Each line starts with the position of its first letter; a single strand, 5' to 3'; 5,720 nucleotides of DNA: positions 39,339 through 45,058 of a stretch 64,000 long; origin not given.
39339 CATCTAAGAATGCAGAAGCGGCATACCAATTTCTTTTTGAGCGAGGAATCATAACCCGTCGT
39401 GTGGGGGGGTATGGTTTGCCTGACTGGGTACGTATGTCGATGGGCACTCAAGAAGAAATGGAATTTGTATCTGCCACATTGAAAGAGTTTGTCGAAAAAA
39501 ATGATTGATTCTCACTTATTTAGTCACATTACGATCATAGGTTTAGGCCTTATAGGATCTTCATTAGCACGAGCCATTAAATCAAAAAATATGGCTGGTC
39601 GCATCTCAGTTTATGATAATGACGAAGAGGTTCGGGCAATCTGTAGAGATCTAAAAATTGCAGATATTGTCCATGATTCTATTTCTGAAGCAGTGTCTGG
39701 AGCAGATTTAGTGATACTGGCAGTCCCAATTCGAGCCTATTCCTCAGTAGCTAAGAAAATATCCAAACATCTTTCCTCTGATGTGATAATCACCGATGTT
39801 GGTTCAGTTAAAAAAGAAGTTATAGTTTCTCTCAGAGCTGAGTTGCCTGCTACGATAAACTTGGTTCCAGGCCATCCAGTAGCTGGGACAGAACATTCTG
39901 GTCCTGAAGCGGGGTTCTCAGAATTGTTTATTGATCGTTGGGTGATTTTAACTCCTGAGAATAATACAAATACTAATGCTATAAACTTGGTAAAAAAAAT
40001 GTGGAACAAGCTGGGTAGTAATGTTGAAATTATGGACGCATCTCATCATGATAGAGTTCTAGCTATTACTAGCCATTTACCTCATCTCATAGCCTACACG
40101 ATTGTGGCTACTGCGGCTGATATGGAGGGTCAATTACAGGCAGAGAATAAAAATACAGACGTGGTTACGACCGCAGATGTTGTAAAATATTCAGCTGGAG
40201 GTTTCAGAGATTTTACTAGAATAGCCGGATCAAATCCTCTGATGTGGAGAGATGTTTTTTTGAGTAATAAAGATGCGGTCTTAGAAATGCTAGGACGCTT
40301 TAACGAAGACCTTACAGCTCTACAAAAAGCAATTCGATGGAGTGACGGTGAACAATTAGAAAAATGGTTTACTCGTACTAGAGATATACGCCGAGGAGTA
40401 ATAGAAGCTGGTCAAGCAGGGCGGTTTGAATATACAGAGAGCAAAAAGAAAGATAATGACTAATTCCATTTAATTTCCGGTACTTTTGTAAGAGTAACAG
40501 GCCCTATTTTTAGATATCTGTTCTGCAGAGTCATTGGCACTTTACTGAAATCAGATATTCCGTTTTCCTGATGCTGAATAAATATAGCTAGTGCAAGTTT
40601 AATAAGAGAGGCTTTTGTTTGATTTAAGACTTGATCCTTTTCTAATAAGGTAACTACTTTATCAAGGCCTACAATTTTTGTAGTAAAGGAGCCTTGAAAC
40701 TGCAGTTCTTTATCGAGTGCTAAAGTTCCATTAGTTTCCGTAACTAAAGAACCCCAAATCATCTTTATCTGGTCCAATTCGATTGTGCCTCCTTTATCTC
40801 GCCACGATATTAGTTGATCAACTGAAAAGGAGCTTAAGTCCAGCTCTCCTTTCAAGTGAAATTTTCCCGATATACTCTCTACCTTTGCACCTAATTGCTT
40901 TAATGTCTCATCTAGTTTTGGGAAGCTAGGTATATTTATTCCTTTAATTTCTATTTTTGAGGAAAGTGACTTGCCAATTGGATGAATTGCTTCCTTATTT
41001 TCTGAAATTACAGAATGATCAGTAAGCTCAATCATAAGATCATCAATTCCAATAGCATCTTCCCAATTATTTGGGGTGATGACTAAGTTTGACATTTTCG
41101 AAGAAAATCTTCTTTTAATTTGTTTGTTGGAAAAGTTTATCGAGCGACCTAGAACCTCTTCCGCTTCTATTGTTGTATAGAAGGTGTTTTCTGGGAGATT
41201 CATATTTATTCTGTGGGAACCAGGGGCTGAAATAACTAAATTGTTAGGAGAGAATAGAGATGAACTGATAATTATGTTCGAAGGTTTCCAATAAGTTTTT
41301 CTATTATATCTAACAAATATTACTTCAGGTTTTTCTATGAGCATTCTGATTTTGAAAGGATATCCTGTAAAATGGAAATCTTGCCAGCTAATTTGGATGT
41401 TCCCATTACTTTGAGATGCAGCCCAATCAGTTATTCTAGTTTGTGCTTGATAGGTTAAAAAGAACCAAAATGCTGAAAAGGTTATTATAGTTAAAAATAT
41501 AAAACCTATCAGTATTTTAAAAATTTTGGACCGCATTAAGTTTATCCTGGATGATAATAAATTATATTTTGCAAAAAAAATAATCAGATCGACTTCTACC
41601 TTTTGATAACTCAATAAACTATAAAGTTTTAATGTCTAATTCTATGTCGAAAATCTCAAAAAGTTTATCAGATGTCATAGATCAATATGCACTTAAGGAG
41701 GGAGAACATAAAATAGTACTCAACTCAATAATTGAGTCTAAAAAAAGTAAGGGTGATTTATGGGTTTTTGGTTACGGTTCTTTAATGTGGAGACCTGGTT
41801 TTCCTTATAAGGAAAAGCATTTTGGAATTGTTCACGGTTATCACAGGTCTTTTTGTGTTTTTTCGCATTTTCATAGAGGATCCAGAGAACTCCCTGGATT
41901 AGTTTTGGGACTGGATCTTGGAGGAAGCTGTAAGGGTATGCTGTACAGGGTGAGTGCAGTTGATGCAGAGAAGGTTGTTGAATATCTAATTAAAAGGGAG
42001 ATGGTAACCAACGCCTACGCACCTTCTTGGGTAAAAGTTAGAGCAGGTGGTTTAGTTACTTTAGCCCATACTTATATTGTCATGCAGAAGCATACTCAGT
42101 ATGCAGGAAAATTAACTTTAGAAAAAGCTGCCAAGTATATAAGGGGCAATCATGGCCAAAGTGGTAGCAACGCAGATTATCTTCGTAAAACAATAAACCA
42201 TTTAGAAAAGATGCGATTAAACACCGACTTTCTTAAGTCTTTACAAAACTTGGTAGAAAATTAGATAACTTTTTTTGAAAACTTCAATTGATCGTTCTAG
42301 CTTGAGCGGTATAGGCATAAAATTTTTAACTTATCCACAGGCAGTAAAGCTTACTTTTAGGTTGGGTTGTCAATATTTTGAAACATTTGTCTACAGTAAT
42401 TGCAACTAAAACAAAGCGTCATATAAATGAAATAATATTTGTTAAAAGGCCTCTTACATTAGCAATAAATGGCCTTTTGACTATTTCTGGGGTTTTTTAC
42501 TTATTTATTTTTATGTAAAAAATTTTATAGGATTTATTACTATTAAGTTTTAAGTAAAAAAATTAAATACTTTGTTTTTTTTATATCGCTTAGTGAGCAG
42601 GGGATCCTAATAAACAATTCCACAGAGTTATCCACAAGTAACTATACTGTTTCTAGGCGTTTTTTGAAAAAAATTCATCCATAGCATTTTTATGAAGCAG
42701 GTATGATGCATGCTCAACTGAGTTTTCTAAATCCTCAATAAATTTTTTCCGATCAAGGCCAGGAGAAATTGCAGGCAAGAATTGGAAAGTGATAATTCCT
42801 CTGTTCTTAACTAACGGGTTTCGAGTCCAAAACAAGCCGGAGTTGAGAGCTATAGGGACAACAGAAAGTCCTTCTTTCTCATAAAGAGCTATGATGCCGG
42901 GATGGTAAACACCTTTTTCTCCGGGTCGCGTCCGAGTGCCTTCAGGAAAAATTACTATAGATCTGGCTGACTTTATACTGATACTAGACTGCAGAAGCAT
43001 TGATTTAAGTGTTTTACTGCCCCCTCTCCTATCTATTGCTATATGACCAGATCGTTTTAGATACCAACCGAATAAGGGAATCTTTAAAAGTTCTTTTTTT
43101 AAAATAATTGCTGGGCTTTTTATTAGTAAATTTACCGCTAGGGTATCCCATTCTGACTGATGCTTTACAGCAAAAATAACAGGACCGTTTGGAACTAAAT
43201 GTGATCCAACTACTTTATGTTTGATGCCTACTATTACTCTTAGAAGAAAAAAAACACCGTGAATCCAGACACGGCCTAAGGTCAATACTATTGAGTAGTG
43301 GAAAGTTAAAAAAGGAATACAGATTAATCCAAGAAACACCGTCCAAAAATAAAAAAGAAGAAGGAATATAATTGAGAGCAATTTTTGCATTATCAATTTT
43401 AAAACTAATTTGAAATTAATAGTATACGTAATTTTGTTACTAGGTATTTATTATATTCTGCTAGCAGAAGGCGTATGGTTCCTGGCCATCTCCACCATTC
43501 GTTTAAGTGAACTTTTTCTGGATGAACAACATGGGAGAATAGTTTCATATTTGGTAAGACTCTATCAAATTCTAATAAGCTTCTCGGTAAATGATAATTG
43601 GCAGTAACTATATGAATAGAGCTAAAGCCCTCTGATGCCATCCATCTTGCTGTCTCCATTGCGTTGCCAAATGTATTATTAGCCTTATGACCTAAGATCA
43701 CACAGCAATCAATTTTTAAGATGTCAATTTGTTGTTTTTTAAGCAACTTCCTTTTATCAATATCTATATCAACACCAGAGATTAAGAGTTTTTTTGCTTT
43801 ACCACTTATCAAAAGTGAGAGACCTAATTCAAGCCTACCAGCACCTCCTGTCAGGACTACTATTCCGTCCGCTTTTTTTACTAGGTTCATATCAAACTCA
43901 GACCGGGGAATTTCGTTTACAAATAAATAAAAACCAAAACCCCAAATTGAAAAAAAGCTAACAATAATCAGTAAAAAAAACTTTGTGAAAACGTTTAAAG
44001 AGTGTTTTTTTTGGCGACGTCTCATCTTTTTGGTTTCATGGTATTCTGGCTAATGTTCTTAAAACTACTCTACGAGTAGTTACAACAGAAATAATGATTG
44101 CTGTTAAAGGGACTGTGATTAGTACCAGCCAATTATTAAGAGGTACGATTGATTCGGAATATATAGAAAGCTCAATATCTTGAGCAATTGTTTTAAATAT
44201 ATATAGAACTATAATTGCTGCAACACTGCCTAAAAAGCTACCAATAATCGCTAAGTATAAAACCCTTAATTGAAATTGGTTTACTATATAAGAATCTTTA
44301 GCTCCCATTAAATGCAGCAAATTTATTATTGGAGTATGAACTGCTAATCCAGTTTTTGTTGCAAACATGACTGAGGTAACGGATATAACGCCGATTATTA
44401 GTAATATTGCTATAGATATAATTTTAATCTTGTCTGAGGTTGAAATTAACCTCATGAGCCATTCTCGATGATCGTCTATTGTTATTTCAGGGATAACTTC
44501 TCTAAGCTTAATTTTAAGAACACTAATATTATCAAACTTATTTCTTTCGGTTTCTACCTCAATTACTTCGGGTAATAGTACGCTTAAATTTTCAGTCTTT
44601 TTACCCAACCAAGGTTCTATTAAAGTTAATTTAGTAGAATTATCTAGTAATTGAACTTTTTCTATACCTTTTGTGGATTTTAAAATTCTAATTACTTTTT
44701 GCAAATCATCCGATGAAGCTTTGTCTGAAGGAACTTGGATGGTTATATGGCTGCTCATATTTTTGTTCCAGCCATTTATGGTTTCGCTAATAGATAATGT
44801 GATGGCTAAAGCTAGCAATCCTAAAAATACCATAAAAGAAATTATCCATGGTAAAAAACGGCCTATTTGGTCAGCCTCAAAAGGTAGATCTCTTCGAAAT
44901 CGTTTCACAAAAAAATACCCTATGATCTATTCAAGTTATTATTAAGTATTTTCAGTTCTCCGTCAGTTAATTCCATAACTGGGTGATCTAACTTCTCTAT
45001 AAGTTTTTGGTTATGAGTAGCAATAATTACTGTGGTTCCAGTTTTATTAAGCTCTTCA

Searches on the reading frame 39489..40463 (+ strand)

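Call 51: search_protein_families(library=pfam, proteins=[window:39489-40463:+], max_evalue=0.00001)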
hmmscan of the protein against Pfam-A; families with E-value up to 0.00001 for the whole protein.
window:39489-40463:+ (324 aa): 4 families
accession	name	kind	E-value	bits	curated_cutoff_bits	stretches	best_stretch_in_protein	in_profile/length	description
PF02153.23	PDH_N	-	1.2e-42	145.4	26.5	1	26-179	1-152/154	Prephenate dehydrogenase, nucleotide-binding domain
PF20463.3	PDH_C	-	3.3e-28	98.4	22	1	184-295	2-101/102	Prephenate dehydrogenase, dimerization domain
PF03807.23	F420_oxidored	-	1.4e-10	42.1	21.6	1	14-104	2-91/94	NADP oxidoreductase coenzyme F420-dependent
PF03446.21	NAD_binding_2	-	1.6e-09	38.4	21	1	14-136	2-124/161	NAD binding domain of 6-phosphogluconate dehydrogenase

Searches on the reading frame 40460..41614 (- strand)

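Call 51: search_protein_families(library=pfam, proteins=[window:40460-41614:-], max_evalue=0.00001)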
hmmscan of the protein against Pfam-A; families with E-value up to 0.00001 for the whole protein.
window:40460-41614:- (384 aa): 1 family
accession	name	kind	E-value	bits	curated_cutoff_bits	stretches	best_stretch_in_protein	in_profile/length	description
PF09898.14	DUF2125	-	5.8e-33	115.2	24.2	1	50-379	1-319/319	Uncharacterized protein conserved in bacteria (DUF2125)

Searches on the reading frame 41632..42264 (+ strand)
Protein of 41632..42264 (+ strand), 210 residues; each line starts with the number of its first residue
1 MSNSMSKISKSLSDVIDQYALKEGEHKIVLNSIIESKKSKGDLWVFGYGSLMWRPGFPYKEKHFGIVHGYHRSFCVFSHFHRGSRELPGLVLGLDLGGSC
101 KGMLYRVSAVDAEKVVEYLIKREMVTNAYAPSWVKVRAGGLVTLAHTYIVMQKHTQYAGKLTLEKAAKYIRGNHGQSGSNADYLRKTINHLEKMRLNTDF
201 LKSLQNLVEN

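Call 51: search_protein_families(library=pfam, proteins=[window:41632-42264:+], max_evalue=0.00001)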
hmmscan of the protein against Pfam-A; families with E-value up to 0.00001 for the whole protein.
window:41632-42264:+ (210 aa): 1 family
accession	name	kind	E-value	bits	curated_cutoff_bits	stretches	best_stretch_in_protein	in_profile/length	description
PF04752.17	ChaC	-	2.1e-44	152.1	21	1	43-209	1-174/176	ChaC-like protein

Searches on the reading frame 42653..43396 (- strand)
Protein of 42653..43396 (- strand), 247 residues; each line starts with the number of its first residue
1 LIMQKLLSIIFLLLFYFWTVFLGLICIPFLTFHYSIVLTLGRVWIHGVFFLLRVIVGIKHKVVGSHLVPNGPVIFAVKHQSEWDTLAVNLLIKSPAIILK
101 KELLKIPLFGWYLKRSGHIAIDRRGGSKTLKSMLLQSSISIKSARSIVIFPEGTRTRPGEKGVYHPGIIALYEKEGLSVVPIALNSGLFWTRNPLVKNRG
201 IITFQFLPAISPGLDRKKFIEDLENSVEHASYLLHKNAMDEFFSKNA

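Call 51: search_protein_families(library=pfam, proteins=[window:42653-43396:-], max_evalue=0.00001)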
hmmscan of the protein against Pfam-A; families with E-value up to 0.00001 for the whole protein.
window:42653-43396:- (247 aa): 1 family
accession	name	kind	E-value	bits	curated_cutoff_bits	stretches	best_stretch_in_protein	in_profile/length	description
PF01553.26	Acyltransferase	-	3e-22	79.3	23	1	61-184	3-131/132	Acyltransferase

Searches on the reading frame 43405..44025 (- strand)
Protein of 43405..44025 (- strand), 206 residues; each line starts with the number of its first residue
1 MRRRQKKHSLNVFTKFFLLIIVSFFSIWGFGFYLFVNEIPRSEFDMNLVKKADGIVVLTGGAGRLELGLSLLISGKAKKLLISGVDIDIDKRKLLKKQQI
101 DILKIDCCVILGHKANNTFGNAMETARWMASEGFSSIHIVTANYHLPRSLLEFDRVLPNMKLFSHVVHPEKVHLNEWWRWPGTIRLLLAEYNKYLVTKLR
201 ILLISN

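Call 51: search_protein_families(library=pfam, proteins=[window:43405-44025:-], max_evalue=0.00001)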
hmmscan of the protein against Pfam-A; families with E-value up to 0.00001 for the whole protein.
window:43405-44025:- (206 aa): 1 family
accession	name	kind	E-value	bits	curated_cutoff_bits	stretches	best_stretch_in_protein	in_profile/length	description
PF02698.23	DUF218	-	1.1e-12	48.4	27.6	1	53-191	1-131/133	DUF218 domain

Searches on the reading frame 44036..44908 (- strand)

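Call 51: search_protein_families(library=pfam, proteins=[window:44036-44908:-], max_evalue=0.00001)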
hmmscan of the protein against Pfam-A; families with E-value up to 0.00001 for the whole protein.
window:44036-44908:- (290 aa): 1 family
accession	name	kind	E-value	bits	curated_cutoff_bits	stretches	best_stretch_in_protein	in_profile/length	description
PF02687.27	FtsX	-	3.8e-06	27.4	25.5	1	167-278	2-112/120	FtsX-like permease C-terminal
